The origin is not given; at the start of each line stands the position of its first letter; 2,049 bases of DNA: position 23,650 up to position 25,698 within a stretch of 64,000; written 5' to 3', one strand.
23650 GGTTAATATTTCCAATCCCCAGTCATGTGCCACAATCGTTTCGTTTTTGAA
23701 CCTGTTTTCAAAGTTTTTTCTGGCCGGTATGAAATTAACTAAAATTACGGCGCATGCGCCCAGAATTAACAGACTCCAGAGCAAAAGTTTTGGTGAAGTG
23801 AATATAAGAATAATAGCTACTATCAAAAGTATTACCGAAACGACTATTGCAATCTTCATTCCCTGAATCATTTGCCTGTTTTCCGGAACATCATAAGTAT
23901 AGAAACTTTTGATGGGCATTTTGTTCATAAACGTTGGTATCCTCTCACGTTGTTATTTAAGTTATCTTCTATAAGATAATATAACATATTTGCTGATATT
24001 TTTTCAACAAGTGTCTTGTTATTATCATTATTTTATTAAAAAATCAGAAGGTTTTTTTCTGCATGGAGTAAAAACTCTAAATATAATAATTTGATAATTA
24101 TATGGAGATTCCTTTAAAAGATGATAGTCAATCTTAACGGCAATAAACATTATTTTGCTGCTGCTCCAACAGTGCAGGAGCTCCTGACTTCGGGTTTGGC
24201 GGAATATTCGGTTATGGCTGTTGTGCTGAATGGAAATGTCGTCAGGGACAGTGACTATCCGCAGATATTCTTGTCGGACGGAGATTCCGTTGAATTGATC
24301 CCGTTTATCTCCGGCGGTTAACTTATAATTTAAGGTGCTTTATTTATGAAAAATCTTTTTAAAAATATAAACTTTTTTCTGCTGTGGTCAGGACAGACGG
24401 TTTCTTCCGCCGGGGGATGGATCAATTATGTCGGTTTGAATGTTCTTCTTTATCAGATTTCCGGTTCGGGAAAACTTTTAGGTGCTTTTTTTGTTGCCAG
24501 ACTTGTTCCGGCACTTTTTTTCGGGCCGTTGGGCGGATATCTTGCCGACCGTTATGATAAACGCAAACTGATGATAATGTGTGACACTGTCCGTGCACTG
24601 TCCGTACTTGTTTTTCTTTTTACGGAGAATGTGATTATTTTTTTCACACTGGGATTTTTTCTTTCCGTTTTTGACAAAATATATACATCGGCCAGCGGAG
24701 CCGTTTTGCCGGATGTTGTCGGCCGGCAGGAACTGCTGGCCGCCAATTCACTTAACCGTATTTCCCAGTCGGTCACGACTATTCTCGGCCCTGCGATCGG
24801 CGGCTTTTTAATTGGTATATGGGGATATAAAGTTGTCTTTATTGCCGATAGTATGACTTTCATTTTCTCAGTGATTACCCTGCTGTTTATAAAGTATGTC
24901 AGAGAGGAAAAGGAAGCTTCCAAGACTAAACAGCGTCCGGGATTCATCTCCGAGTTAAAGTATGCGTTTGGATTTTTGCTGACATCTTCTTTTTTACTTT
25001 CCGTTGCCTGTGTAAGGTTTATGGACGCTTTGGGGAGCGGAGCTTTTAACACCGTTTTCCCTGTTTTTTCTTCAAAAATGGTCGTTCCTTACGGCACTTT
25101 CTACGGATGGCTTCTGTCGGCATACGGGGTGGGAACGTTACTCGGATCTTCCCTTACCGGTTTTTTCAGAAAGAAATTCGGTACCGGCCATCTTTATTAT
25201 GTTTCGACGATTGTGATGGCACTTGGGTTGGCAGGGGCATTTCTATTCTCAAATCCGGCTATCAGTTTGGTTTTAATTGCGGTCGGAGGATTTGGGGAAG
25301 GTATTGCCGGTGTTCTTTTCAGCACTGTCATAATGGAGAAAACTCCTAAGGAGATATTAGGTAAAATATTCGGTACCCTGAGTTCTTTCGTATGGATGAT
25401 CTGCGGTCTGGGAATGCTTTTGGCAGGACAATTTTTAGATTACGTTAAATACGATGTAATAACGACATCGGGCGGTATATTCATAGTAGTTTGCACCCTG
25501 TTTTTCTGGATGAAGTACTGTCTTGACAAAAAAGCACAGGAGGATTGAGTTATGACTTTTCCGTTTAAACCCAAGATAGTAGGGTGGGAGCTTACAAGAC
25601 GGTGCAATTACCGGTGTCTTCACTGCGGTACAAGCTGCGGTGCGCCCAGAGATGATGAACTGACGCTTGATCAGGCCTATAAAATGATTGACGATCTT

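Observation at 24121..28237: ThiS-like (GG) - MFS exporter - radical SAM/SPASM - M16 peptidase - VOC cluster: candidate RiPP or cofactor maturation locus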

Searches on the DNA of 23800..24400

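Call 74: search_rna_families(source=window, start=23800, end=24400, threshold=evalue, max_evalue=10)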
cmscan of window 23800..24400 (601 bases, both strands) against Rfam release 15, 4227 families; matches with E-value up to 10: 5.
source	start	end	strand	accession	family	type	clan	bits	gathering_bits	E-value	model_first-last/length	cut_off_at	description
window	24042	24104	-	RF01567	DdR17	Gene; snRNA; snoRNA; CD-box;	-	23.2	80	4.1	1-70/70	no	D. discoideum snoRNA DdR17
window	24046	24148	-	RF02579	tsr26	Gene; sRNA;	-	16.9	141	9.5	1-122/122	no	S. aureus tsr26 small RNA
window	24002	24043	-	RF01402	STnc150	Gene; sRNA;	-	14.8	60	0.91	1-267/267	no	STnc150 Hfq binding RNA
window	23946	24019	+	RF01472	rli40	Gene; sRNA;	-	10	100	6.6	1-263/263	no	Listeria sRNA rli40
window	24000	24043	-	RF02350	psRNA6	Gene; sRNA;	-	9.5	60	3.6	1-333/333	no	Nitrosomonas sRNA psRNA6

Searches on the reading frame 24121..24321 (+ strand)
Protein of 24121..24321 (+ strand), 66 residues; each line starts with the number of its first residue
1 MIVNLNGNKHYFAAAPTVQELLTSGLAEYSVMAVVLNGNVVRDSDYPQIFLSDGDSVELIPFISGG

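Call 3: search_protein_families(library=pfam, proteins=[window:24121-24321:+], max_evalue=0.01)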
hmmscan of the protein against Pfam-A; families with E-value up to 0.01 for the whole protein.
window:24121-24321:+ (66 aa): 1 family
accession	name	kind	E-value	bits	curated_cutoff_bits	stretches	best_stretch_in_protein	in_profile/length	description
PF02597.26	ThiS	-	2.2e-11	44.6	22.5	1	5-66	3-76/76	ThiS family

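Call 4: search_protein_families(library=ncbifam, proteins=[window:24121-24321:+], max_evalue=0.01)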
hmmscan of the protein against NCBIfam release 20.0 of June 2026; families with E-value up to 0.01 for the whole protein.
window:24121-24321:+ (66 aa): 4 families
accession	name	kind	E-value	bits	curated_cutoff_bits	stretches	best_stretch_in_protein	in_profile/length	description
TIGR01683.1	thiS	equivalog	1.8e-12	47.4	37.45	1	4-66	2-64/64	sulfur carrier protein ThiS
TIGR01687.1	moaD_arch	subfamily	5.4e-05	23.6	49.5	1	18-66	42-88/88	MoaD family protein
NF041918.1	SAMP1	equivalog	0.0027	18.2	60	1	27-66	52-91/91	ubiquitin-like small modifier protein 1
NF006231.0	PRK08364.1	equivalog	0.0036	17.6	80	1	25-66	34-70/70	sulfur carrier protein ThiS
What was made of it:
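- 24121..24321 (+): thiS-family gene: 66 aa, ubiquitin-like sulfur-carrier type, C-terminal Gly-Gly. It is a lineage-specific occupant of the precursor slot. PF02597; TIGR01683 at 47.4 bits against a 37.45 cut-off (calls 3, 4).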

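Call 39: find_homologous_proteins(query=window:24121-24318:+, max_evalue=0.001)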
Query window:24121-24318:+ (66 aa): 2 proteins with E <= 0.001 among 3 candidates.
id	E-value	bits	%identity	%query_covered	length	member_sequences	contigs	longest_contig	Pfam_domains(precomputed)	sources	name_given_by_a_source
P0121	4.3e-35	136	100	100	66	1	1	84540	PF02597.27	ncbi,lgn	-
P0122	7.1e-22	94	64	100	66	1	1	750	PF02597.27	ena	-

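Call 60: find_encoding_contigs(protein=P0122, flank=5000, max_places=4)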
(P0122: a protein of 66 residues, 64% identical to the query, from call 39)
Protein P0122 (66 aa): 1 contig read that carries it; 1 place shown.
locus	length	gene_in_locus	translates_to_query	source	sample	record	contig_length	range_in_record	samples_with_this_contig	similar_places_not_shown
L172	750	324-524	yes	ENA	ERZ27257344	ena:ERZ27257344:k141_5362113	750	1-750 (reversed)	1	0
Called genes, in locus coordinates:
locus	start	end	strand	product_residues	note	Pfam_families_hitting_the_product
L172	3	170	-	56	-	?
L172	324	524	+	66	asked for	PF02597:ThiS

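Call 70: search_solved_structures(query=window:24121-24318:+, max_evalue=1)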
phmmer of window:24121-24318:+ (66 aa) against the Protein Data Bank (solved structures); distinct sequences matched with E-value up to 1: 10.
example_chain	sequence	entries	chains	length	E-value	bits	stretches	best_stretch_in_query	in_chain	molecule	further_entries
1tyg_B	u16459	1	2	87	0.001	22.8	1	4-66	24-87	yjbS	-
2k5p_A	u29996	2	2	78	0.0046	20.7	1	15-66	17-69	thiamine-biosynthesis protein | Thiamine-biosynthesis protein ThiS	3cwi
1f0z_A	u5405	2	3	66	0.026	18.3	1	6-66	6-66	THIS PROTEIN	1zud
2cu3_A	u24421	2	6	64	0.045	17.6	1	5-66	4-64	unknown function protein | Putative thiamine biosynthesis protein ThiS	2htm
5lda_B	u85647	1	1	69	0.12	16.3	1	25-66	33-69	SAMP2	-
1rws_A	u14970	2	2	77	0.16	15.8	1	25-66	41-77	hypothetical protein PF1061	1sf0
2l52_A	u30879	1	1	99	0.22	15.4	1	33-66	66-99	METHANOSARCINA ACETIVORANS SAMP1 HOMOLOG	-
8hhd_A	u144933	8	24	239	0.52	14.2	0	34-60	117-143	Nucleotidyl transferase | N-acetylmuramate alpha-1-phosphate uridylyltransferase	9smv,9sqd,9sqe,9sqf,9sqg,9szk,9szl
1dmu_A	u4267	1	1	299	0.71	13.8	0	8-50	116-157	BGLI RESTRICTION ENDONUCLEASE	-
3rpf_C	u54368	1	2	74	0.86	13.6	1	24-66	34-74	Molybdopterin converting factor, subunit 1 (MoaD)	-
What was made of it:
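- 24121..24321 (+): The best matches among solved structures are ThiS proteins 1tyg_B, 2k5p and 1f0z (call 70).
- On ThiS (thiamine sulfur carrier): Solved ThiS proteins are the top matches (call 70).
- Closest known: ThiS of thiamine thiazole biosynthesis. Same: The 66-aa protein passes the TIGR01683 equivalog cut-off, ends in Gly-Gly, and best matches solved ThiS structures (calls 4, 70).
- The sequence is canonical ThiS: it passes the equivalog cut-off, and ThiS proteins are the best solved-structure matches (calls 4, 70).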

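Call 85: find_homologous_proteins(query=A3, max_evalue=0.001)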
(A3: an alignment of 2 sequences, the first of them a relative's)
Query A3 (2 sequences) (66 aa, profile of the alignment): 2 proteins with E <= 0.001 among 4 candidates.
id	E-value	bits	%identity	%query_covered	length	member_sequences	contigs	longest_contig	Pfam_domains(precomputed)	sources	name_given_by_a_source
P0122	4.2e-40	153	64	100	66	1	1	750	PF02597.27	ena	-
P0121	3.1e-39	151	100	100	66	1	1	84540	PF02597.27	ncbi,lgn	-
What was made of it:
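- Tried and rejected: Homologue searches for ThiS through the word-indexed database returned only two proteins (calls 39, 85).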

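Call 93: search_protein_representatives(protein=window:24121-24318:+)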
Query: 66 residues. Proteins with E-value up to 0.001 (for the whole library): 59; up to 1e-10: 1; up to 1e-30: 0. The best 59 are listed.
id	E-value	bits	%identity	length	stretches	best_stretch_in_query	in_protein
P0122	2.3e-22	94.0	64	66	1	3-66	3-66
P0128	8.5e-07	45.1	40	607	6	27-58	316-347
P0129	8.0e-06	42.0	38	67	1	3-66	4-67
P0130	4.1e-05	39.8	33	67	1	3-66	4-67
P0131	4.2e-05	39.7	41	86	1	3-66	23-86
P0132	4.6e-05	39.6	38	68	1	4-66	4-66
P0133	5.6e-05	39.3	38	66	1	3-66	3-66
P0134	6.8e-05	39.1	37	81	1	3-66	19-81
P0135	8.0e-05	38.8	38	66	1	2-66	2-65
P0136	9.1e-05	38.7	46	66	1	1-66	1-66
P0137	1.0e-04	38.5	44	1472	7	6-38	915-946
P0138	1.2e-04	38.3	35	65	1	3-66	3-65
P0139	1.5e-04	38.0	40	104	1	3-66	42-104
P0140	1.5e-04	37.9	39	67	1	1-66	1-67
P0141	1.6e-04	37.9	41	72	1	1-66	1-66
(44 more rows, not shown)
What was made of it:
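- The next relatives are at or below 46% identity, apart from one 52% match with a weaker score (call 93).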

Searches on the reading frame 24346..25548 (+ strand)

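Call 3: search_protein_families(library=pfam, proteins=[window:24346-25548:+], max_evalue=0.01)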
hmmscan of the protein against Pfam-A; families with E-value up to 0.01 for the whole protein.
window:24346-25548:+ (400 aa): 3 families
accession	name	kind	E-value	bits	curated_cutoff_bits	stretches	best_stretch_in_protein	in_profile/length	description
PF07690.21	MFS_1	-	4.4e-41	141.4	33.4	2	13-242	1-229/347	Major Facilitator Superfamily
PF05977.19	MFS_3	-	3.3e-33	115.4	27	1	6-340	8-343/524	Transmembrane secretion effector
PF13347.12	MFS_2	-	6.9e-10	38.5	27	2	172-369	176-386/427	MFS/sugar transport protein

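Call 4: search_protein_families(library=ncbifam, proteins=[window:24346-25548:+], max_evalue=0.01)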
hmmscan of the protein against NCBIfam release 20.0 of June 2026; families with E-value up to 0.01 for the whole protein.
window:24346-25548:+ (400 aa): 26 families (the best 25 are shown)
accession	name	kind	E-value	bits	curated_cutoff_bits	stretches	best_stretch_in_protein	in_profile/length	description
TIGR00900.1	2A0121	subfamily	1.9e-66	224.9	319.6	1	10-365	1-361/364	H+ Antiporter protein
NF007792.0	PRK10489.1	equivalog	1.4e-30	106.7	324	1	16-389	25-397/419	enterobactin transporter EntS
TIGR00880.1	2_A_01_02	superfamily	1.2e-20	74.1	131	2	54-182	9-137/141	multidrug resistance protein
NF000245.1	macrolide_MefA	exception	5.4e-20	71.8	675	1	8-386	9-392/405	macrolide efflux MFS transporter Mef(A)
NF052575.1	MFS_efflux_Tap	equivalog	4.8e-16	58.8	625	1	10-369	6-373/401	multidrug efflux MFS transporter Tap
NF006386.0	PRK08633.1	equivalog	2.3e-15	55.4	1221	1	50-386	54-403/1147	acyl-[ACP]--phospholipid O-acyltransferase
NF012178.0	tet_MFS_V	exception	3.6e-14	52.7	640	1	59-383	59-390/409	tetracycline efflux MFS transporter Tet(V)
NF000051.1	macrolide_MefB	exception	9e-13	47.9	800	1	9-383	10-388/409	macrolide efflux MFS transporter Mef(B)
NF000246.1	macrolide_MefC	exception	1.4e-10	40.8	870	1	9-388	9-394/407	macrolide efflux MFS transporter Mef(C)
NF012174.0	tet_MFS_A_B_C_D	equivalog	2.9e-09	36.2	475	1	56-388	53-377/382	Tet(A)/Tet(B)/Tet(C) family tetracycline efflux MFS transporter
TIGR00710.1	efflux_Bcr_CflA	subfamily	1.2e-08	34.8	200.9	1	47-293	48-284/385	Bcr/CflA family efflux MFS transporter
NF041040.1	FslB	exception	1.4e-08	34.2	600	1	52-371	56-374/417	rhizoferrin export MFS transporter FslB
TIGR00711.1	efflux_EmrB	subfamily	1.7e-08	33.7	230.2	2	61-193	55-185/485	DHA2 family efflux MFS transporter permease subunit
TIGR00899.1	2A0120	subfamily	3.2e-08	33.1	522.3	1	41-218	31-211/375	sugar efflux transporter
NF005291.0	PRK06814.1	equivalog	9.2e-08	30.4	1349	1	51-193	60-202/1140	acyl-[ACP]--phospholipid O-acyltransferase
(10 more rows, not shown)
